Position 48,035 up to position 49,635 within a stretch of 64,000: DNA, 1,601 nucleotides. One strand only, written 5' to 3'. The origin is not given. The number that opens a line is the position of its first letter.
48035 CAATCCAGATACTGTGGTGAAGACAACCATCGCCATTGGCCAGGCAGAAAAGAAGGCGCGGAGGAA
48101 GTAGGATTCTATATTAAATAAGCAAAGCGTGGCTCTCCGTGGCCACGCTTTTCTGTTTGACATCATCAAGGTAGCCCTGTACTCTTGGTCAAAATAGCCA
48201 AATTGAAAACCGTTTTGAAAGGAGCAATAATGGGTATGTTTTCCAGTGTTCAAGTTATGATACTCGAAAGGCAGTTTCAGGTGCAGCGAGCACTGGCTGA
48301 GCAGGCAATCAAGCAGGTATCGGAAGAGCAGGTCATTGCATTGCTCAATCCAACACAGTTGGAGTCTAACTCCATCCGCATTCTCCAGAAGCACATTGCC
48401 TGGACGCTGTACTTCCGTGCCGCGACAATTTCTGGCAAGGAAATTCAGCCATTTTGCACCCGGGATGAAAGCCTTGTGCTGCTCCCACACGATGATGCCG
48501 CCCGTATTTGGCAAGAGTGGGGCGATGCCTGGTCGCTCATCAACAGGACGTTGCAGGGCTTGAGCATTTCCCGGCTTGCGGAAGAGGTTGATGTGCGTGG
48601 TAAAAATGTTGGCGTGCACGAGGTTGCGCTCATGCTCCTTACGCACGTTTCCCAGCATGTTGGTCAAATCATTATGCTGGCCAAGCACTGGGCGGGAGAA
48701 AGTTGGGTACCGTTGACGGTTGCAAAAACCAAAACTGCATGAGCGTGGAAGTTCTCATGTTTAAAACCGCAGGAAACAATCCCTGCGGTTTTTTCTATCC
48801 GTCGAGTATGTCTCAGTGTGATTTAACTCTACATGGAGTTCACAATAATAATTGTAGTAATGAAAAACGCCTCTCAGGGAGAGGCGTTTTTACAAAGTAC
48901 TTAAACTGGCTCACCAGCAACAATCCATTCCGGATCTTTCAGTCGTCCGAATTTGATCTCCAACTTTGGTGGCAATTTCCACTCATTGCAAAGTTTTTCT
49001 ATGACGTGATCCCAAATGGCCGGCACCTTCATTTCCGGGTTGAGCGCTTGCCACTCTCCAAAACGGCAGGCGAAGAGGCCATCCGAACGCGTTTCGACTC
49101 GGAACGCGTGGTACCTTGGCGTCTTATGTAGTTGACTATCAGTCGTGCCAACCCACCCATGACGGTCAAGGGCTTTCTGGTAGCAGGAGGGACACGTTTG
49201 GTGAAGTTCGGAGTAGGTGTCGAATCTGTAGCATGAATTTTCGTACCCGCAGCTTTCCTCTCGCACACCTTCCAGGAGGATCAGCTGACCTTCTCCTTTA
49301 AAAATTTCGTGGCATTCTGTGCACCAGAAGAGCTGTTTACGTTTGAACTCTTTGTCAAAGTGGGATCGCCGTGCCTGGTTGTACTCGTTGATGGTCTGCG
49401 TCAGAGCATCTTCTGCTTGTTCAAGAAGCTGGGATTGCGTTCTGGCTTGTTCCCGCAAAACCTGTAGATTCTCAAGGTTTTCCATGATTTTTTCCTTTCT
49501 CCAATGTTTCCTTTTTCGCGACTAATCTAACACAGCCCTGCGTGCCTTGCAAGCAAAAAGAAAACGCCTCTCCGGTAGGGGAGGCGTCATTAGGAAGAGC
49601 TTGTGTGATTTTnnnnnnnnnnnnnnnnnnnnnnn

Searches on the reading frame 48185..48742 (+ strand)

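Call 3: search_protein_families(library=pfam, proteins=[window:48185-48742:+], max_evalue=0.1)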
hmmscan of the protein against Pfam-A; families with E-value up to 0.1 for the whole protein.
window:48185-48742:+ (185 aa): 6 families
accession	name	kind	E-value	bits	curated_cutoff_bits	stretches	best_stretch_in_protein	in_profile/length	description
PF07609.16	DUF1572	-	1.4e-19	70.9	23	1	27-182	10-162/163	Protein of unknown function (DUF1572)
PF04978.18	MST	-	1.7e-07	32.2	27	1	27-163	2-141/149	Mycothiol-S-transferase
PF12867.12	DinB_2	-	2.2e-06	28.6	24.8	1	30-162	1-128/128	DinB superfamily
PF00046.35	Homeodomain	-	0.0021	18.3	22.9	1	18-48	6-36/57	Homeodomain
PF25795.1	TPR_XPO7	-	0.03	14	27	0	51-88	55-92/242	Exportin-7-like, TPR repeats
PF24419.1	Cupin_NOL9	-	0.086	12.8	27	0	26-81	81-135/152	Polynucleotide 5'-hydroxyl-kinase NOL9, N-terminal domain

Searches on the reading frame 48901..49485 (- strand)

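Call 3: search_protein_families(library=pfam, proteins=[window:48901-49485:-], max_evalue=0.1)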
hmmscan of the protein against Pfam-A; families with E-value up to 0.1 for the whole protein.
window:48901-49485:- (194 aa): 2 families
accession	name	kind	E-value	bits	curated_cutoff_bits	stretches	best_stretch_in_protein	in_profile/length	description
PF05290.17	Baculo_IE-1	-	0.0042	17.5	33.1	1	11-102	42-128/141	Baculovirus immediate-early protein (IE-0)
PF16914.10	TetR_C_12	-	0.037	14.5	27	0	90-113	41-64/105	Bacterial transcriptional repressor C-terminal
